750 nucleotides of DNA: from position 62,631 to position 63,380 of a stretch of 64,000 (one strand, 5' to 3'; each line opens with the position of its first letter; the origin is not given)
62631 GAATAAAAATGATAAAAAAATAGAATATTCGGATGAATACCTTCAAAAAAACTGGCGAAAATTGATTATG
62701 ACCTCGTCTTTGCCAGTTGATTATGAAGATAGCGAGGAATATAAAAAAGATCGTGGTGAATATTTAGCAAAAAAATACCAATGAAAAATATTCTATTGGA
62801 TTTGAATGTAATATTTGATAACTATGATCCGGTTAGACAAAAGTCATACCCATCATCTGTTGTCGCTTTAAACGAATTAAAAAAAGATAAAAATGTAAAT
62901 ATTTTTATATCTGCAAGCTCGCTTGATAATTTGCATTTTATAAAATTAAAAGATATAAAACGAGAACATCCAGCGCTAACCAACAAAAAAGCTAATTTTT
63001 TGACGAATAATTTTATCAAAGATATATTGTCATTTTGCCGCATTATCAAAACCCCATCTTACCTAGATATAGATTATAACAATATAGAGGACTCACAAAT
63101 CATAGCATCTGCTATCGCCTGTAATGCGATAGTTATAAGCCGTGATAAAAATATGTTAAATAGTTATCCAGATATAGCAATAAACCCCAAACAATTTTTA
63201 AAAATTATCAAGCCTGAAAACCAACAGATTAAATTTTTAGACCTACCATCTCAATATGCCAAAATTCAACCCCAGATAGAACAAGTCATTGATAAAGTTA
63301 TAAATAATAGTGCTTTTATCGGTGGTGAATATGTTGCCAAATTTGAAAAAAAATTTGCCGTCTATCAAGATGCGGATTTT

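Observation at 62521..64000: PIN-like domain translated in frame with a WbpE/DegT aminotransferase; ORF missing from the ORF track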

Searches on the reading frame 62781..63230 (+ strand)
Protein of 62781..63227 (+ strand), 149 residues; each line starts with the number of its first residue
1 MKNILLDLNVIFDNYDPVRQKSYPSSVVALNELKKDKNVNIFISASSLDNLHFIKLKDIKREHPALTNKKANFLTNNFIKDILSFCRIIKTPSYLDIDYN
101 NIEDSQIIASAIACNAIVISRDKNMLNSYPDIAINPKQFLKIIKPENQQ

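Call 5: search_protein_families(library=ncbifam, proteins=[window:62781-63200:+], max_evalue=1)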
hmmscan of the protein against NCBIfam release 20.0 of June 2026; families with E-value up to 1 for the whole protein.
window:62781-63200:+ (140 aa): 0 families

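Call 6: find_homologous_proteins(query=window:62781-63227:+, max_evalue=0.01)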
Query seq(149 aa) (149 aa): 4 proteins with E <= 0.01 among 57 candidates.
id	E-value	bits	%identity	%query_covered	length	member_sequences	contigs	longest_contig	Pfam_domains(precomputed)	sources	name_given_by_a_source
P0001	5.1e-39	152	58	92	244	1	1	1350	-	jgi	-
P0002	3.4e-33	133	49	97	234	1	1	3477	-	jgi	jgi:predicted nucleic acid-binding protein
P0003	1.7e-24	105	49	85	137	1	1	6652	-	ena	-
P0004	5.1e-24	103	47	99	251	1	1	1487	PF13470.13,PF01041.24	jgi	jgi:hypothetical protein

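Call 7: search_solved_structures(query=window:62781-63227:+, max_evalue=10)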
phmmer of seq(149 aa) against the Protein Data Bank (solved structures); distinct sequences matched with E-value up to 10: 4.
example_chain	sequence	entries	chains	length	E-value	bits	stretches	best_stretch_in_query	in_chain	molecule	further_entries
5mx0_A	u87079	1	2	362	0.19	15.4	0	41-118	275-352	Fibromodulin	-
6gyk_V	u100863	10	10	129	1.1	13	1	15-118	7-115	Transcription initiation factor IIA subunit 2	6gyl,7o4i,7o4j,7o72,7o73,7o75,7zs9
1rm1_B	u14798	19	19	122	1.2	12.8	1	15-115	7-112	Transcription initiation factor IIA small chain | TRANSCRIPTION INITIATION FACTOR IIA SUBUNIT 2, TOA2 | TRANSCRIPTION INITIATION FACTOR IIA SUBUNIT 2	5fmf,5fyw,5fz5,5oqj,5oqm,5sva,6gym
1nh2_D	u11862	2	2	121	1.3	12.8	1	16-115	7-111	Transcription initiation factor IIA small chain | PROTEIN (TRANSCRIPTION FACTOR IIA - TOA2 SUBUNIT)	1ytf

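Call 10: find_encoding_contigs(protein=P0004, flank=10000)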
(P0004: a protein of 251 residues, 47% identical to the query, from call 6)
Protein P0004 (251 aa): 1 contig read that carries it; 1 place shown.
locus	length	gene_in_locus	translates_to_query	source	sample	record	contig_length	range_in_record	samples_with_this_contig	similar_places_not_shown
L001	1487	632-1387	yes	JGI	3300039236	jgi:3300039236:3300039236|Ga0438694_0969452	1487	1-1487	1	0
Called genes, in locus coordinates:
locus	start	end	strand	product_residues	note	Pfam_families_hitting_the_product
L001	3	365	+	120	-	?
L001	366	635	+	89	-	-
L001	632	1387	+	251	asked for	PF13470:PIN_3, PF01041:DegT_DnrJ_EryC1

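Call 11: find_encoding_contigs(protein=P0003, flank=10000)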
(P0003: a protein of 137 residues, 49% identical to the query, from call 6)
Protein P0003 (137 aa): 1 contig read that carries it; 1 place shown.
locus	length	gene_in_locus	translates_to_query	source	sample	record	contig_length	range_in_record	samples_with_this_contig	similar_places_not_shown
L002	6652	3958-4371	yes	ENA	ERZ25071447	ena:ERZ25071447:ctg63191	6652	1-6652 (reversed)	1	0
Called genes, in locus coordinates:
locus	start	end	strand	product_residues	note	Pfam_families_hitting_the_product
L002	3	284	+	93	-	?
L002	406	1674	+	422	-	PF01210:NAD_Gly3P_dh_N (faint), PF03721:UDPG_MGDP_dh_N, PF00984:UDPG_MGDP_dh, PF03720:UDPG_MGDP_dh_C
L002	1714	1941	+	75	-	-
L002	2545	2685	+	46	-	-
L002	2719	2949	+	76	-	PF05635:23S_rRNA_IVP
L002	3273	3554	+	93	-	PF25087:GMPPB_C (faint), PF00132:Hexapep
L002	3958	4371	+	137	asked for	-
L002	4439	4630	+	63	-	PF01041:DegT_DnrJ_EryC1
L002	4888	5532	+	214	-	PF01041:DegT_DnrJ_EryC1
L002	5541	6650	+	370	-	?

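Call 18: search_solved_structures(query=A2, max_evalue=10, show_alignments=2)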
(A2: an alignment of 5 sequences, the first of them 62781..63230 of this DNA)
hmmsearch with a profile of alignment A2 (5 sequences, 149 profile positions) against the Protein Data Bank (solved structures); distinct sequences matched with E-value up to 10: 0.

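Call 19: search_protein_families(library=pfam, alignment_id=A2, max_evalue=10)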
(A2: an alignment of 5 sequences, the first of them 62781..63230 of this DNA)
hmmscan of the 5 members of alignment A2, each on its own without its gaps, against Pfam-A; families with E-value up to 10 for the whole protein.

A. member 1, window:62781-63230:+ (150 aa): 2 families
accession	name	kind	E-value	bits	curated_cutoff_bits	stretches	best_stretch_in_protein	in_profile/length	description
PF19530.4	Ndh2_N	-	0.027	15.2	27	1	33-85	36-85/100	NAD(P)H-quinone oxidoreductase subunit 2 N-terminal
PF18480.7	DUF5615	-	0.074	13.4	23.8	1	97-126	30-59/110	Domain of unknown function (DUF5615)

B. families by the number of members that match (of 5 scanned): 6 families
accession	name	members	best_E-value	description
PF13470.12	PIN_3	4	1.6e-08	PIN domain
PF01850.27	PIN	4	1.2e-05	PIN domain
PF18480.7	DUF5615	3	0.023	Domain of unknown function (DUF5615)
PF01030.30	Recep_L_domain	1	0.0037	Receptor L domain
PF19530.4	Ndh2_N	1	0.027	NAD(P)H-quinone oxidoreductase subunit 2 N-terminal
PF23844.1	NCTSP_N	1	0.19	Non-contractile tail sheath N-terminal domain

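Call 20: find_related_loci(query=A2, collection=genome_contigs, flank=10000)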
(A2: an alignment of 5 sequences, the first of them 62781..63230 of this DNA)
Query A2 (150 aa) in genome_contigs; peptide patterns used: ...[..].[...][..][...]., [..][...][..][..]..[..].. (x = any residue, [..] = any of these).
93 stretches matched a pattern; 46 encode a relative of the query (tblastn E <= 1e-3); 46 distinct loci.
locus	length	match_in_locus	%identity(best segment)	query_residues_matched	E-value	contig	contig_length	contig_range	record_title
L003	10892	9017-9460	49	1-150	5e-44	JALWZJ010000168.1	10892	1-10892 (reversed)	MAG: Campylobacterales bacterium isolate T2_metabat1_scaf2bin.096 T2_NODE_7693_length_10892_cov_4.565072, whole genome s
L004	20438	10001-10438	51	1-150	7e-42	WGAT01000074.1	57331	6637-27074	MAG: Epsilonproteobacteria bacterium isolate S143_73 k151_440292, whole genome shotgun sequence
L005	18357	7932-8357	50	1-144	4e-41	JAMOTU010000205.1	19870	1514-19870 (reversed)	MAG: Candidatus Gracilibacteria bacterium isolate 4571-419_metabat2_scaf2bin.045 4571-419_scaffold_671_c1, whole genome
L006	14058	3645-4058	47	1-140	2e-38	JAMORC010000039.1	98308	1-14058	MAG: Desulfurobacteriaceae bacterium isolate 4561-380_metabat1_scaf2bin.006 4561-380_scaffold_34_c1, whole genome shotgu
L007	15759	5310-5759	46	1-150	8e-38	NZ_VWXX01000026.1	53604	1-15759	Thiohalocapsa marina strain DSM 19078 NODE_26_length_53604_cov_29.1981, whole genome shotgun sequence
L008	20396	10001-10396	50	3-138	8e-36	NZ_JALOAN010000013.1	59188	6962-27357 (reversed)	MAG: Sulfurimonas sp. isolate SO_2017_LW2 bin 16 scaffold_269_c2_LW138R_2017, whole genome shotgun sequence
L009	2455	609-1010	50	3-139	4e-36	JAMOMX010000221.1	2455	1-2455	MAG: Sulfurimonas sp. isolate 4281-140_metabat1_scaf2bin.066 4281-140_scaffold_25713_c1, whole genome shotgun sequence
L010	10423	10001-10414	48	1-140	9e-36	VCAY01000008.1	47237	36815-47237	MAG: Epsilonproteobacteria bacterium isolate symbiont_bin4 NODE_8_length_47237_cov_103.606573, whole genome shotgun sequ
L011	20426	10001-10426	46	1-144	1e-35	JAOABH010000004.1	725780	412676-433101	MAG: Hydrogenothermaceae bacterium isolate SKW173 k141_1611692, whole genome shotgun sequence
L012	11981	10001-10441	45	1-149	1e-35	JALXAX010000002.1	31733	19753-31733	MAG: Thiotrichaceae bacterium isolate T2_metabat2_scaf2bin.050 T2_NODE_1003_length_31733_cov_3.666962, whole genome shot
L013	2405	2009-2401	50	3-137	2e-34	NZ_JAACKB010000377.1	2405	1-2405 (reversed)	Sulfurovum sp. bin170 PC1_k99_9253960, whole genome shotgun sequence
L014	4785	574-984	47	3-141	4e-34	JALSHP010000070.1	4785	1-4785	MAG: Campylobacteraceae bacterium isolate 354-166_metabat1_scaf2bin.100 354-166_scaffold_16477_c1, whole genome shotgun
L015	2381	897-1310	48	1-140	7e-34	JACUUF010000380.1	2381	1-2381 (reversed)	MAG: Methyloprofundus sp. isolate Kmv24 NODE_20792_length_2381_cov_130.237747, whole genome shotgun sequence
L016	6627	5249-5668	45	3-145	2e-33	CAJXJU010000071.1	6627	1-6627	MAG TPA_asm: uncultured Desulfohalobiaceae bacterium isolate ERR1163091_bin.5_MetaBAT_v2.12.1_MAG genome assembly, conti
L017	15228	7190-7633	42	1-149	1e-34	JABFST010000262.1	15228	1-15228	MAG: Methylococcaceae bacterium isolate WB-IL-19 seq_1882, whole genome shotgun sequence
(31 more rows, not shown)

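Call 23: search_protein_representatives(alignment_id=A2)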
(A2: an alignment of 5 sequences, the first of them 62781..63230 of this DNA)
Query: 5 sequences, 149 profile positions. Proteins with E-value up to 0.001 (for the whole library): 181; up to 1e-10: 39; up to 1e-30: 18. The best 150 are listed.
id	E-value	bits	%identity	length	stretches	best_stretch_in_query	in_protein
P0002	8.4e-68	243.4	-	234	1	1-149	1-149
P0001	3.6e-65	234.8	-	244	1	2-140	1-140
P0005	1.2e-54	200.7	-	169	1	2-146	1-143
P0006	2.9e-51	189.7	-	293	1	1-142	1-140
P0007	2.2e-50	186.8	-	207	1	2-147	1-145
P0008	1.2e-47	178.0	-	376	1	2-146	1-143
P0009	1.2e-47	177.9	-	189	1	1-145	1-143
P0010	4.3e-46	172.9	-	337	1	2-147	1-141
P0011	5.4e-46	172.6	-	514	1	2-145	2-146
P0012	1.1e-45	171.6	-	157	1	1-146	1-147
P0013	5.3e-45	169.4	-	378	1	1-142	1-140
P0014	3.3e-44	166.8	-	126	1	2-123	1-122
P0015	1.3e-43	164.9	-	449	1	1-141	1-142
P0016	1.2e-41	158.5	-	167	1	2-137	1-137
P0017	7.5e-41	155.9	-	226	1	1-148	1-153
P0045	7.3e-10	55.4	-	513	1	3-147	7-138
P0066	4.2e-07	46.4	-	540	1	3-146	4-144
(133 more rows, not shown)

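Call 37: search_solved_structures(query=A3, max_evalue=10, show_alignments=3)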
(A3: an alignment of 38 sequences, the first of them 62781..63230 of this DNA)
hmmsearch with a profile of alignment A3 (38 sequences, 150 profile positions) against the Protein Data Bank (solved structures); distinct sequences matched with E-value up to 10: 0.

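Call 38: find_homologous_proteins(query=A3, max_evalue=0.00001)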
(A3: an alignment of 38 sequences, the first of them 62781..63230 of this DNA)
Query A3 (38 sequences) (150 aa, profile of the alignment): 33 proteins with E <= 0.00001 among 1860 candidates.
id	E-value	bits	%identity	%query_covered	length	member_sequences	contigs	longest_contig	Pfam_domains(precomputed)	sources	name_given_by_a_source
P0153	7.0e-58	213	45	96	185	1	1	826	-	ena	-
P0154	6.1e-56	207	49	93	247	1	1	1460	PF01041.24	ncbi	-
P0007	3.7e-55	204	46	92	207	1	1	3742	PF01041.24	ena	-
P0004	5.5e-54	200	47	98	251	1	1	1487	PF13470.13,PF01041.24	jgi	jgi:hypothetical protein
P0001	1.1e-52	196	58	91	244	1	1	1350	-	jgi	-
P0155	1.7e-52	195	48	93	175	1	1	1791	PF01850.28,PF13470.13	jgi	-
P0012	2.9e-52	195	43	93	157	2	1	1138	PF13470.13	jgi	-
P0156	5.5e-52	194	50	91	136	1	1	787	PF01850.28,PF13470.13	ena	-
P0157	6.0e-52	194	41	93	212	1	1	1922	PF01041.24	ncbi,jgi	-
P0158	1.4e-51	192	48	93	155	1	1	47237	-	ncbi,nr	ncbi:MAG: aminotransferase, partial [Epsilonproteobacteria bacterium]|nr:aminotransferase [Campyloba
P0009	1.0e-50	190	46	93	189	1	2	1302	PF01850.28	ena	-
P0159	8.2e-49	183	41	94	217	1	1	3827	PF01041.24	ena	-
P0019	8.2e-49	183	42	98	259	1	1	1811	PF13470.13,PF01041.24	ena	-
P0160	1.2e-48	183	50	90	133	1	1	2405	-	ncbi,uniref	ncbi:aminotransferase, partial [Sulfurovum sp. bin170]|uniref:PIN domain-containing protein n=1 Tax=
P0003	3.9e-48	181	49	84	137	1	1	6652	-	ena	-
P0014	2.0e-45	172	43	83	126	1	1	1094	PF13470.13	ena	-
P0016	3.0e-43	165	41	85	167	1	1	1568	PF13470.13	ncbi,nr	ncbi:MAG: hypothetical protein L0Y61_08850 [Epsilonproteobacteria bacterium]|nr:hypothetical protein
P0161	3.4e-42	162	42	78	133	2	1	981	PF13470.13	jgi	-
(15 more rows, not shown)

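Call 43: predict_structure(alignment_id=A4)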
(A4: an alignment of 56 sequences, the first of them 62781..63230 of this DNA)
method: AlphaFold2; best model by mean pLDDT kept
length: 150 residues; sequences in the alignment: 56
mean_pLDDT: 95.0   pTM: 0.88
mean pLDDT of the five models: 95.0, 94.6, 94.5, 94.2, 94.2
residues with pLDDT >= 90: 134; 70-90: 11; 50-70: 3; < 50: 2
segments of 3 or more residues with pLDDT < 50: none
pLDDT, mean of each block of 10 residues (from residue 1): 97 97 98 97 97 98 98 98 98 88 95 98 97 98 72
secondary structure, 60 per line:
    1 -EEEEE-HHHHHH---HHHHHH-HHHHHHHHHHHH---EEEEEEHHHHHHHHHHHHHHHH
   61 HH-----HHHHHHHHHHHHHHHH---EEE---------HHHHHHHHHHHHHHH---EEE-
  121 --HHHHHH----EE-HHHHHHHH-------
elements in order: E2-6 H8-13 H17-22 H24-35 E39-44 H45-62 H68-83 E87-89 H99-113 E117-119 H123-128 H136-143

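Call 45: fold_search(model_id=the predicted structure, library=pdb)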
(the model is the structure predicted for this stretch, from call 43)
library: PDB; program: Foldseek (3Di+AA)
matches with E <= 10: 428; with E <= 0.001: 8
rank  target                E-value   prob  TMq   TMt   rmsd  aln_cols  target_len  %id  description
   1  3zvk_B                9.3e-05  1.00  0.58  0.65   4.5       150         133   20  Crystal structure of VapBC2 from Rickettsia felis bound to a DNA fragment from their promoter (released 2011-12-14)
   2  3zvk_C                1.1e-04  1.00  0.57  0.64   4.5       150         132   20  Crystal structure of VapBC2 from Rickettsia felis bound to a DNA fragment from their promoter (released 2011-12-14)
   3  1o4w                  2.5e-04  1.00  0.54  0.63   5.9       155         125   15  CRYSTAL STRUCTURE OF a PIN (PILT N-TERMINUS) DOMAIN CONTAINING PROTEIN (AF0591) FROM ARCHAEOGLOBUS FULGIDUS AT 1.90 A RE (released 2003-07-29)
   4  2bsq_A                3.6e-04  1.00  0.55  0.58   5.8       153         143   23  FitAB bound to DNA (released 2006-08-24)
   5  5ecw_A                5.2e-04  1.00  0.60  0.67   3.9       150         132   11  Structure of the Shigella flexneri VapC mutant D7A (released 2016-02-17)
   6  1v8o_A                5.2e-04  1.00  0.58  0.65   4.7       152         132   12  Crystal Structure of PAE2754 from Pyrobaculum aerophilum (released 2004-02-10)
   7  5k8j_B                5.5e-04  1.00  0.52  0.60   6.2       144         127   13  Structure of Caulobacter crescentus VapBC1 (apo form) (released 2016-12-28)
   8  2bsq_B                6.6e-04  1.00  0.55  0.59   5.8       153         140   23  FitAB bound to DNA (released 2006-08-24)
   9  7vwo_A                1.0e-03  1.00  0.61  0.64   4.3       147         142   15  TA complex from Mycobacterium tuberculosis (released 2022-11-16)
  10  8wmm_G                1.1e-03  1.00  0.51  0.56   4.7       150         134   21  Structure of CbCas9-PcrIIC1 complex bound to 28-bp DNA substrate (20-nt complementary) (released 2024-06-05)
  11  3ix7_A                1.2e-03  1.00  0.47  0.52   6.3       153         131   11  Crystal structure of a domain of functionally unknown protein from Thermus thermophilus HB8 (released 2009-09-22)
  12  2h1c_A                1.2e-03  1.00  0.62  0.66   4.3       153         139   24  Crystal Structure of FitAcB from Neisseria gonorrhoeae (released 2006-09-26)
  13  1v8o_B                1.2e-03  1.00  0.58  0.64   4.7       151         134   12  Crystal Structure of PAE2754 from Pyrobaculum aerophilum (released 2004-02-10)
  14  1v8o_F                1.4e-03  1.00  0.58  0.64   4.7       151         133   12  Crystal Structure of PAE2754 from Pyrobaculum aerophilum (released 2004-02-10)
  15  3i8o                  1.5e-03  1.00  0.47  0.50   6.2       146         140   15  A domain of a functionally unknown protein from Methanocaldococcus jannaschii DSM 2661. (released 2009-07-21)
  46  5ecw_B                1.6e-02  1.00  0.52  0.61   4.9       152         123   10  Structure of the Shigella flexneri VapC mutant D7A (released 2016-02-17)
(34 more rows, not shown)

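Call 80: find_encoding_contigs(protein=P0066, flank=4000, max_places=2)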
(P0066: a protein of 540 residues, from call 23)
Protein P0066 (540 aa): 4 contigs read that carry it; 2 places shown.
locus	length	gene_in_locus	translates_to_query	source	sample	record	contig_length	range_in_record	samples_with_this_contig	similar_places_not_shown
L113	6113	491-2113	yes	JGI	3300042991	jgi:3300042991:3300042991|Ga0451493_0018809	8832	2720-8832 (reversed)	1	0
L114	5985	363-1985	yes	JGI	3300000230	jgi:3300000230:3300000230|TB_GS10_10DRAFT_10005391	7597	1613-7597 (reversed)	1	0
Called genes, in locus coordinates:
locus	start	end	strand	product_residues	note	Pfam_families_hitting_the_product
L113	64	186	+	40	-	-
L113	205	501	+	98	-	-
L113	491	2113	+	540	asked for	PF01041:DegT_DnrJ_EryC1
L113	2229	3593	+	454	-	-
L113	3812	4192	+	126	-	PF10543:ORF6N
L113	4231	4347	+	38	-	-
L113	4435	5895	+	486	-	PF01943:Polysacc_synt, PF13440:Polysacc_synt_3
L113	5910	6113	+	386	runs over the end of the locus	PF04230:PS_pyruv_trans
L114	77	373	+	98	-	-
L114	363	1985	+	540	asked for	PF01041:DegT_DnrJ_EryC1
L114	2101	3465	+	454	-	-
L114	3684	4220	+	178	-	PF10543:ORF6N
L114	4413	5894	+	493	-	PF01943:Polysacc_synt, PF13440:Polysacc_synt_3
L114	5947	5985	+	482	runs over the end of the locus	PF03062:MBOAT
